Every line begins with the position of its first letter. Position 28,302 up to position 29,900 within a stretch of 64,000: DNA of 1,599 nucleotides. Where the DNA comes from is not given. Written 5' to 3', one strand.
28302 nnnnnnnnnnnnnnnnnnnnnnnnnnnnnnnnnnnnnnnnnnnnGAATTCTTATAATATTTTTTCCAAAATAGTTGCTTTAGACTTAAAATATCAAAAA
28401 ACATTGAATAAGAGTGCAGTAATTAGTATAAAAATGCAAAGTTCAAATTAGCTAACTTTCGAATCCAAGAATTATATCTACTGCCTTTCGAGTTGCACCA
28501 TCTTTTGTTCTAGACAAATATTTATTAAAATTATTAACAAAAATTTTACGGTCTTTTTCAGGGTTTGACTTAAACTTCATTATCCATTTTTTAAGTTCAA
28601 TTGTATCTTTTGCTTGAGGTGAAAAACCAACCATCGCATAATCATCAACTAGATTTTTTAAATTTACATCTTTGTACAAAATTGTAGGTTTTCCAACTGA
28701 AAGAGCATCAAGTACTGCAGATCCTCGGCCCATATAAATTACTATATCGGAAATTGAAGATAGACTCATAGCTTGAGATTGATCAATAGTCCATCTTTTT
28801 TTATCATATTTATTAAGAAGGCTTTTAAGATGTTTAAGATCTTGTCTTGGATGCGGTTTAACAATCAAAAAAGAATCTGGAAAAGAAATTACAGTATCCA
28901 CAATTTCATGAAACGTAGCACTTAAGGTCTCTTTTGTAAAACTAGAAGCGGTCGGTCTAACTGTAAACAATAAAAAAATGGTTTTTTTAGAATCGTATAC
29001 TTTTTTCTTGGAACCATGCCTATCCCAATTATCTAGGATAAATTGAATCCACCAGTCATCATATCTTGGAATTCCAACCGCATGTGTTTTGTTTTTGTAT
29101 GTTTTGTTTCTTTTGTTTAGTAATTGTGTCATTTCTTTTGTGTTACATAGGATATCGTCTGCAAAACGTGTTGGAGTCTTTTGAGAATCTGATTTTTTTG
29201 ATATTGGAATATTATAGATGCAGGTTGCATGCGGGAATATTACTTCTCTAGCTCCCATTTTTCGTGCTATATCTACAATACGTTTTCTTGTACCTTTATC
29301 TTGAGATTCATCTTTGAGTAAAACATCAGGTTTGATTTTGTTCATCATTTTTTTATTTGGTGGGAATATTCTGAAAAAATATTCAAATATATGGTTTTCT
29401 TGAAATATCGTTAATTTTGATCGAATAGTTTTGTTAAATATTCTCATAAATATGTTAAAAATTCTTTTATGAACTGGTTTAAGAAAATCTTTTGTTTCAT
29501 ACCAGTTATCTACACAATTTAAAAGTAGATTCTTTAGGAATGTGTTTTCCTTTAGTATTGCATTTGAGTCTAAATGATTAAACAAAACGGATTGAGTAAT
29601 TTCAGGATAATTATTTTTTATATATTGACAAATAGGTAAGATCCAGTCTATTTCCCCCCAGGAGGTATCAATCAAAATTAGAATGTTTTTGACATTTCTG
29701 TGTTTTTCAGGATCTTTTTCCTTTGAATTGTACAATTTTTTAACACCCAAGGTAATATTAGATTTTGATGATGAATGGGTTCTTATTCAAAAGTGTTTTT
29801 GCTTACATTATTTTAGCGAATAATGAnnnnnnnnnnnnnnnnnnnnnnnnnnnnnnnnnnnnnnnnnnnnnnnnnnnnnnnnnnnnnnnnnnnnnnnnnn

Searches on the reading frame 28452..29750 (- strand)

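Call 6: search_protein_families(library=ncbifam, proteins=[window:28452-29750:-], max_evalue=0.000001)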
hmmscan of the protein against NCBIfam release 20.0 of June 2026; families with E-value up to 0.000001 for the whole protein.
window:28452-29750:- (432 aa): 1 family
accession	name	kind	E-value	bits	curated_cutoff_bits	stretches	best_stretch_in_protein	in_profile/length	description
NF046086.1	BFO_1060_trans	domain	1.5e-12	47.3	200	0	275-397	203-325/365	BFO_1060 family glycosyltransferase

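Call 51: search_protein_families(library=pfam, proteins=[window:28452-29750:-], max_evalue=0.001)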
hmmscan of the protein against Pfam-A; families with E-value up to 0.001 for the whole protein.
window:28452-29750:- (432 aa): 2 families
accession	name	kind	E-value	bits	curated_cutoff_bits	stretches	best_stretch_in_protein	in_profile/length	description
PF00534.26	Glycos_transf_1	-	0.00013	22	26.4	1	304-403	61-165/172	Glycosyl transferases group 1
PF04464.20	Glyphos_transf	-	0.00016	21.2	22.1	1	188-412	126-353/367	CDP-Glycerol:Poly(glycerophosphate) glycerophosphotransferase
